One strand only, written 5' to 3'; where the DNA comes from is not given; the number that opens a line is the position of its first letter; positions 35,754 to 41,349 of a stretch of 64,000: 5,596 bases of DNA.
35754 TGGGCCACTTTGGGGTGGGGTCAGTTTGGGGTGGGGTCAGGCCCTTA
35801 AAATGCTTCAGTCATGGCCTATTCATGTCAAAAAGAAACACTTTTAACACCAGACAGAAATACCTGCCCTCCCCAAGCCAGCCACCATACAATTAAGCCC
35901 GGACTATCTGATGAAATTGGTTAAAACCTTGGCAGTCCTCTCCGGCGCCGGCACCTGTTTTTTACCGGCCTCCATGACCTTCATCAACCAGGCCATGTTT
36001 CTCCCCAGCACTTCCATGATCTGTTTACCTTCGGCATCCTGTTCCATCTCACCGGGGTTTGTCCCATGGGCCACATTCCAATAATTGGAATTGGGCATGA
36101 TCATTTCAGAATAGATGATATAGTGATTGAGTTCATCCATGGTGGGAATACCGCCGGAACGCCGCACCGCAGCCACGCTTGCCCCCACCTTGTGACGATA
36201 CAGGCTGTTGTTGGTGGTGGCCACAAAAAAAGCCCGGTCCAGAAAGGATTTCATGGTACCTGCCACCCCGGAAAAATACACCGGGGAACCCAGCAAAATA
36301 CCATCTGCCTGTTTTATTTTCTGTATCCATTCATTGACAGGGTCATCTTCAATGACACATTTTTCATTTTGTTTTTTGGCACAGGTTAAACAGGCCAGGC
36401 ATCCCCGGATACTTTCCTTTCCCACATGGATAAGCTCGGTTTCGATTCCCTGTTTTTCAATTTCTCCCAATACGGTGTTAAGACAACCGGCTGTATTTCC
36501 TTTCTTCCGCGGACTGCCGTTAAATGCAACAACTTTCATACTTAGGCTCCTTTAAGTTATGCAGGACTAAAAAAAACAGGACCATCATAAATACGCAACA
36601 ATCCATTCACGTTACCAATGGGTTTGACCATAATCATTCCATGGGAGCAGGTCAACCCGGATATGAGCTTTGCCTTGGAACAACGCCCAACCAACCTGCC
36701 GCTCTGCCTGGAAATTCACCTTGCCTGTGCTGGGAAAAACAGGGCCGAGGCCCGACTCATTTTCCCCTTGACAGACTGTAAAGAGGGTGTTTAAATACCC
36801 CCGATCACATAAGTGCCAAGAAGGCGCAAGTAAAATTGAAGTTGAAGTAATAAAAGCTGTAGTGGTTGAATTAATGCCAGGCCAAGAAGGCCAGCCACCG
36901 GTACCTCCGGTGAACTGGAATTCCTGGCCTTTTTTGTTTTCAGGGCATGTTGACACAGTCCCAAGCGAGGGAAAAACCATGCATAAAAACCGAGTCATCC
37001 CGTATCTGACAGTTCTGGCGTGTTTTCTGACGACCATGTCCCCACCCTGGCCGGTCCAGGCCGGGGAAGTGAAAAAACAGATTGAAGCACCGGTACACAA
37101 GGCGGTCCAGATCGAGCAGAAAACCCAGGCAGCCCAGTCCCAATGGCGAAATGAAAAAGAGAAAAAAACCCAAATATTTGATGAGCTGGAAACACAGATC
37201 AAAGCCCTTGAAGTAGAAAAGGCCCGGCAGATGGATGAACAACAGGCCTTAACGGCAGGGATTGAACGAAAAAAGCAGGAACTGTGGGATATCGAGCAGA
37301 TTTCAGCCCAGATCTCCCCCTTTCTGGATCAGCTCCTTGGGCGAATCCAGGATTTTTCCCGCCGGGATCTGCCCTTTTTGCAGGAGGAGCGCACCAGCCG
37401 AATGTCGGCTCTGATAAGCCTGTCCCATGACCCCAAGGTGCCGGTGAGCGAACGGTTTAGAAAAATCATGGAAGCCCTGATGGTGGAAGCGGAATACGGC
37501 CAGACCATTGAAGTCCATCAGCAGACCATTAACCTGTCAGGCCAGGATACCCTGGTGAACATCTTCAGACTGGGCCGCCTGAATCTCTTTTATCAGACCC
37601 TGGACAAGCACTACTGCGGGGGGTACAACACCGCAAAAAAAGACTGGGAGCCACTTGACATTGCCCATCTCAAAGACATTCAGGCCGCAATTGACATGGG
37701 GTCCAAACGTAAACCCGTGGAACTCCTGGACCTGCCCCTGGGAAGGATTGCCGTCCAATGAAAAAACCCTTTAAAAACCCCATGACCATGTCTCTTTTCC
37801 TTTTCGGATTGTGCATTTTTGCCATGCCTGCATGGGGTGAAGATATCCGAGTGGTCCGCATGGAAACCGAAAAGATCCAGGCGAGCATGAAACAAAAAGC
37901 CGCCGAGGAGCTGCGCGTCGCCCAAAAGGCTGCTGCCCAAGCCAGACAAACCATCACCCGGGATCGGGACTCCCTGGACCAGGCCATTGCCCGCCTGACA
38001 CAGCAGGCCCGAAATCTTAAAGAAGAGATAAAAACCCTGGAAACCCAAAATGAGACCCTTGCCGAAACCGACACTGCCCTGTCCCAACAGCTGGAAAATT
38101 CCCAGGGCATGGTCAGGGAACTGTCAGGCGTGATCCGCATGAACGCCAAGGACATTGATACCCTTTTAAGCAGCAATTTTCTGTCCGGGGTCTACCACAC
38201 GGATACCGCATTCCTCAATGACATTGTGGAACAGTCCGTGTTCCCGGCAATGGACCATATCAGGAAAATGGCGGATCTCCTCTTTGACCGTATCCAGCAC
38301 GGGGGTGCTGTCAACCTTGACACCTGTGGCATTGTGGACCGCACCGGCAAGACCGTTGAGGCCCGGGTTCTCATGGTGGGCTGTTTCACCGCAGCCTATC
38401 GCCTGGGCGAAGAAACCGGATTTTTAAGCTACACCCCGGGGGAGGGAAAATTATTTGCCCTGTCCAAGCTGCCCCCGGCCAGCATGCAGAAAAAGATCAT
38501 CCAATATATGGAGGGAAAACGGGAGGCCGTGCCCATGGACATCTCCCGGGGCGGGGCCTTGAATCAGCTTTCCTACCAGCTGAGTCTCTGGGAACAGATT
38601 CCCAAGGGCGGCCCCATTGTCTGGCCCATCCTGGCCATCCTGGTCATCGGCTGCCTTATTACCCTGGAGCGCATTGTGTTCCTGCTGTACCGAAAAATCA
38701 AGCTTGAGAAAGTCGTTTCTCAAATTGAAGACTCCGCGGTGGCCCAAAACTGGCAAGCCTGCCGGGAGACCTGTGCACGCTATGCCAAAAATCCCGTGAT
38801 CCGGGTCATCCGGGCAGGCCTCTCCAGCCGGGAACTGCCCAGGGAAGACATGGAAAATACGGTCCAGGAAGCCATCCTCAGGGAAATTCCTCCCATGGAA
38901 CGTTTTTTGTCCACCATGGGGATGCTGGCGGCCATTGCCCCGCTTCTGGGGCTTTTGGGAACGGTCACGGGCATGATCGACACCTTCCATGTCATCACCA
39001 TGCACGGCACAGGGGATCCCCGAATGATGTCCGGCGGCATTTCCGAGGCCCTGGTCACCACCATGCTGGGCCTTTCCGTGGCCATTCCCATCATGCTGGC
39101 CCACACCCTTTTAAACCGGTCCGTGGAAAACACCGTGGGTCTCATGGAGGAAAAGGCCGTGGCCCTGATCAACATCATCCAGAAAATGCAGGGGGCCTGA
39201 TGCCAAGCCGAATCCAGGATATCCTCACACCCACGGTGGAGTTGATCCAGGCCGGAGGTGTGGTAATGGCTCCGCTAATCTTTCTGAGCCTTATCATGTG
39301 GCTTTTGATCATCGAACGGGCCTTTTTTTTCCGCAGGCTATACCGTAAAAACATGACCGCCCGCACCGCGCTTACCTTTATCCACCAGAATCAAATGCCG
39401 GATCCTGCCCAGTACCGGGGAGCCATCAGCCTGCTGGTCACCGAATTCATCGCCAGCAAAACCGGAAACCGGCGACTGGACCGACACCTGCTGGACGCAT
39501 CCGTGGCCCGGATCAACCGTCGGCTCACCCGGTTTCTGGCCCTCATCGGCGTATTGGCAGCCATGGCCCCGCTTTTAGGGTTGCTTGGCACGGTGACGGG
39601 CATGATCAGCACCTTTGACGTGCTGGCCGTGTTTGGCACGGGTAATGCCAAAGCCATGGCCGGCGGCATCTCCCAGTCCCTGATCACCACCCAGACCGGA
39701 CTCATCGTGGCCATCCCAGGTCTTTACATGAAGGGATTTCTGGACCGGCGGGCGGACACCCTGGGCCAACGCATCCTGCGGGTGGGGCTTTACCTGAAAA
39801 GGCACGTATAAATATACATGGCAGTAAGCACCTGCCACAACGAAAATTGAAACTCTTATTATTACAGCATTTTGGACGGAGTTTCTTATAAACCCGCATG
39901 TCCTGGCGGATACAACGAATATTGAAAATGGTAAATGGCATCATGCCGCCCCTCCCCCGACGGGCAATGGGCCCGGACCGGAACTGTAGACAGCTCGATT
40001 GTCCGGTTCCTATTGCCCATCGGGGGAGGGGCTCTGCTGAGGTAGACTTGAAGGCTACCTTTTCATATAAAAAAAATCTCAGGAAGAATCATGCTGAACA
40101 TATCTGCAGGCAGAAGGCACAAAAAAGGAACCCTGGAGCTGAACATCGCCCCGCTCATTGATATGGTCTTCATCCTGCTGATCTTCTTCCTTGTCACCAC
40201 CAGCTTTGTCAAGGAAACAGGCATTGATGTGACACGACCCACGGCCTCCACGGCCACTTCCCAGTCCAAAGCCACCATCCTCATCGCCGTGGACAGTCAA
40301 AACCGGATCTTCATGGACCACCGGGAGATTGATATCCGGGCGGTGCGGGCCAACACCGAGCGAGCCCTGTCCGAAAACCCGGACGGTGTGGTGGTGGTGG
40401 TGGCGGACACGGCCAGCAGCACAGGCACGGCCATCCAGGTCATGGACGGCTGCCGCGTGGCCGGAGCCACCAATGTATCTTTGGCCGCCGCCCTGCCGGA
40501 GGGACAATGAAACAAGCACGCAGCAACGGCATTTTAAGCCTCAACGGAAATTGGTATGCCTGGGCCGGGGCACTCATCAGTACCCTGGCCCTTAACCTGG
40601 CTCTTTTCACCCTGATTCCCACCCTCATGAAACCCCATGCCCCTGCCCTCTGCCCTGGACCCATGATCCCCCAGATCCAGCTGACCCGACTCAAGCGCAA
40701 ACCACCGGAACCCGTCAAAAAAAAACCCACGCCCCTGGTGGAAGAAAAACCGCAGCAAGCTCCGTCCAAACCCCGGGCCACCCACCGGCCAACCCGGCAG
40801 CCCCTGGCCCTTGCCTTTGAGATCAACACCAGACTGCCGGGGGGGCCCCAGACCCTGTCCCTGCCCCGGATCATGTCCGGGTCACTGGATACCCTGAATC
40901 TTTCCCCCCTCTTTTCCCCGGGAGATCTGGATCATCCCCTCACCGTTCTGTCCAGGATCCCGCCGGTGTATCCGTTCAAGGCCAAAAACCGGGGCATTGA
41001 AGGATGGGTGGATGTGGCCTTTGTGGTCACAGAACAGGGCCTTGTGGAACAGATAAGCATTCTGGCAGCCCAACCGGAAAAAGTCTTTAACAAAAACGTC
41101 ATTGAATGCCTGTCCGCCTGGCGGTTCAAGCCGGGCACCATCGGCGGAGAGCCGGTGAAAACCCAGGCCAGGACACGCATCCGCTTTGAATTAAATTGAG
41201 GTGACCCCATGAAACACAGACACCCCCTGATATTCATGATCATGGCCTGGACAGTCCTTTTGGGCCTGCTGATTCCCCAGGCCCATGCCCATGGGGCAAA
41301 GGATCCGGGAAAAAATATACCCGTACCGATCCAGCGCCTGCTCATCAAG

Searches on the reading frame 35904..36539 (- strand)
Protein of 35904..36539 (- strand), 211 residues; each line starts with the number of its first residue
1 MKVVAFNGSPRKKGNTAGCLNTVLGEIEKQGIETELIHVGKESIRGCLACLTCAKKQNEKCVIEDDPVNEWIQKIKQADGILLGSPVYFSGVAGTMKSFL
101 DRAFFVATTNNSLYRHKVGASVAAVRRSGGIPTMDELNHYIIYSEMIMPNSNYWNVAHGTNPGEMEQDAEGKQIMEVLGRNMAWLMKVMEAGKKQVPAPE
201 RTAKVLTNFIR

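Call 19: search_protein_families(library=pfam, proteins=[window:35904-36539:-])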
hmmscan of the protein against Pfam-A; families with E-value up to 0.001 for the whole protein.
window:35904-36539:- (211 aa): 2 families
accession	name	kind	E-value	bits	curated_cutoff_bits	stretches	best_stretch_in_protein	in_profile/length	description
PF03358.20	FMN_red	-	1.4e-34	119.3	24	1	1-160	1-151/152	NADPH-dependent FMN reductase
PF02525.22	Flavodoxin_2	-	3.8e-08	33.7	27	1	1-104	1-104/198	Flavodoxin-like fold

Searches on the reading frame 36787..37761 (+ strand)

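Call 19: search_protein_families(library=pfam, proteins=[window:36787-37761:+])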
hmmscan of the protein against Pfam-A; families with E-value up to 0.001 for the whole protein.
window:36787-37761:+ (324 aa): 2 families
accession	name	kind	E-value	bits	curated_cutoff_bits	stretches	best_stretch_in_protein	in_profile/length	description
PF11932.13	DUF3450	-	5.9e-64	216.1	32.6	1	80-318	6-240/241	Protein of unknown function (DUF3450)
PF25014.1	NET2A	-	0.00093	19.5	33.1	0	93-176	128-207/235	NET2A-like domain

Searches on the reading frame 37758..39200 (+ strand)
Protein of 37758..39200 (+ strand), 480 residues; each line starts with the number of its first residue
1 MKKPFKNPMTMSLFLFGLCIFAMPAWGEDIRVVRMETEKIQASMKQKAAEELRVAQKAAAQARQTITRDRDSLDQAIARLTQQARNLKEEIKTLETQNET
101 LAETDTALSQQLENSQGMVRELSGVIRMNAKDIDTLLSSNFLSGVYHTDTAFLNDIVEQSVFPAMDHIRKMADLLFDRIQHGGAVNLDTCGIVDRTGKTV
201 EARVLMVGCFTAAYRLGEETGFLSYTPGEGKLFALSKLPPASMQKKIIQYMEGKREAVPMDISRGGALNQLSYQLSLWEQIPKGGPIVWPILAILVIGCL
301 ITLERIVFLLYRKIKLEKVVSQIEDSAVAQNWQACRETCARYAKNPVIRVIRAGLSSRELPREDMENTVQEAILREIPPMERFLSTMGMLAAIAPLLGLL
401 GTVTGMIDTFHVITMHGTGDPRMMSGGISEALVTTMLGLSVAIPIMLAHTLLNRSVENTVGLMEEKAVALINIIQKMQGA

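Call 19: search_protein_families(library=pfam, proteins=[window:37758-39200:+])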
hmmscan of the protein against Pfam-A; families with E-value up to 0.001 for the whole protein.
window:37758-39200:+ (480 aa): 2 families
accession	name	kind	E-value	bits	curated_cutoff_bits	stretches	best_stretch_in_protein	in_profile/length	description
PF01618.21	MotA_ExbB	-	2.5e-31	108.5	22.9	1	344-464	3-126/127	MotA/TolQ/ExbB proton channel family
PF11932.13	DUF3450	-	5.4e-09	36.2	32.6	1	45-259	21-232/241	Protein of unknown function (DUF3450)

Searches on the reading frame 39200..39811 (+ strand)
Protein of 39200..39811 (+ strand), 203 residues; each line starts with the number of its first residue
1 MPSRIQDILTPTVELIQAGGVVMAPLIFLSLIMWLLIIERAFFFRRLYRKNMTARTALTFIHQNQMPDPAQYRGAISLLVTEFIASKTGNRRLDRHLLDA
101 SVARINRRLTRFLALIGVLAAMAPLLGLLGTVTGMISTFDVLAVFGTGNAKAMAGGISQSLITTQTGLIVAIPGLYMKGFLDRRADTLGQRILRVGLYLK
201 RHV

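Call 31: search_protein_families(library=pfam, proteins=[window:39200-39811:+], max_evalue=0.00001)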
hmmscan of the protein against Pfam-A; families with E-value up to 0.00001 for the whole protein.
window:39200-39811:+ (203 aa): 1 family
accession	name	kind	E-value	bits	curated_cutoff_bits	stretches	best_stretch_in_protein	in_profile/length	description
PF01618.21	MotA_ExbB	-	1e-24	87.1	22.9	1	90-190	23-123/127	MotA/TolQ/ExbB proton channel family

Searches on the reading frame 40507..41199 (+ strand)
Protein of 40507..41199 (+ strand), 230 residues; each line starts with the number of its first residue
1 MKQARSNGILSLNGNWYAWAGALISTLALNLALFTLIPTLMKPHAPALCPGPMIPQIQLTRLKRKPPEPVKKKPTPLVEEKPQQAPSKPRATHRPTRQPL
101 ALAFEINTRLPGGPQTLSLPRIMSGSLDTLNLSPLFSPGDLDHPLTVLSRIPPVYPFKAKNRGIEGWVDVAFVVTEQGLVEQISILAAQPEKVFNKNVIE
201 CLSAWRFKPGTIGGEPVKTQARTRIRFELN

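Call 32: search_protein_families(library=pfam, proteins=[window:40507-41199:+], max_evalue=0.00001)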
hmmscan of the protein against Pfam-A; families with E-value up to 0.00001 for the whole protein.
window:40507-41199:+ (230 aa): 1 family
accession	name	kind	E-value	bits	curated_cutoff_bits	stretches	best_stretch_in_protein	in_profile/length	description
PF03544.19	TonB_C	-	9.7e-18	64.8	24.6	1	152-229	2-79/79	Gram-negative bacterial TonB protein C-terminal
